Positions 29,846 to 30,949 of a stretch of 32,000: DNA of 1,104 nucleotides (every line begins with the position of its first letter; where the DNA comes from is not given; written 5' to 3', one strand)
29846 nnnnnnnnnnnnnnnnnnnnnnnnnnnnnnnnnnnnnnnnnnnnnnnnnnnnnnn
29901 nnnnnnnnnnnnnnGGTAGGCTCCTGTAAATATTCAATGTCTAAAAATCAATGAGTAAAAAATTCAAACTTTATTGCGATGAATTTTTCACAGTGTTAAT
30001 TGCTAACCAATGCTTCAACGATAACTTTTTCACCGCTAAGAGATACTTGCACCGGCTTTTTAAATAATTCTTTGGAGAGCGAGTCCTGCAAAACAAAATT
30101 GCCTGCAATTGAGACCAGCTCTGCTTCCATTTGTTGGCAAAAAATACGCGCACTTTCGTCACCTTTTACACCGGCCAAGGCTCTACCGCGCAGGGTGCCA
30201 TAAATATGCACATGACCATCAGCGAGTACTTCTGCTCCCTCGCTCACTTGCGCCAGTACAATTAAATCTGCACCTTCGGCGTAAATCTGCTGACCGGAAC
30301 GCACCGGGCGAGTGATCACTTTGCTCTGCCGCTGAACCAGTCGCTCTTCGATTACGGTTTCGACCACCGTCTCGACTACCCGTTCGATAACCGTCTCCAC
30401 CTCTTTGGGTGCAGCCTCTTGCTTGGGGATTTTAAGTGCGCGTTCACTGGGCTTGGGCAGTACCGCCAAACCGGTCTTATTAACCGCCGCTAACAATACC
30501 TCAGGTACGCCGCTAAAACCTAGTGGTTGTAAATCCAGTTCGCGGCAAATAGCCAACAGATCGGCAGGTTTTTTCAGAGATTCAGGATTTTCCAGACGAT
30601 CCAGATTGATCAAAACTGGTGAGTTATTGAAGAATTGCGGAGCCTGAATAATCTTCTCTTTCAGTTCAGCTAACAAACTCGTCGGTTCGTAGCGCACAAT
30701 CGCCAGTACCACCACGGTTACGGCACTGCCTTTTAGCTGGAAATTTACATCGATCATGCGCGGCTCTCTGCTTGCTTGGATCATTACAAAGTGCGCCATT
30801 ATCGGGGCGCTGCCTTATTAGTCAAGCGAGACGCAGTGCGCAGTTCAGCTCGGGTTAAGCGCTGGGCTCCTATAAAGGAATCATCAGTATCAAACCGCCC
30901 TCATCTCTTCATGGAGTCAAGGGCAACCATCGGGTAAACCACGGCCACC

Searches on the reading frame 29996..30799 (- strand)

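Call 72: search_protein_families(library=pfam, proteins=[window:29996-30799:-], max_evalue=0.00001)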
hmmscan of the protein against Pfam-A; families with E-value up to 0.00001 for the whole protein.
window:29996-30799:- (267 aa): 2 families
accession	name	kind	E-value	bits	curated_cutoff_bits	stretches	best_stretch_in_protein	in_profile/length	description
PF03775.22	MinC_C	-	1e-33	115.8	33.2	1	161-262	1-102/102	Septum formation inhibitor MinC, C-terminal domain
PF05209.18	MinC_N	-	4.6e-13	49.5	27.3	1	20-92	1-71/71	Septum formation inhibitor MinC, N-terminal domain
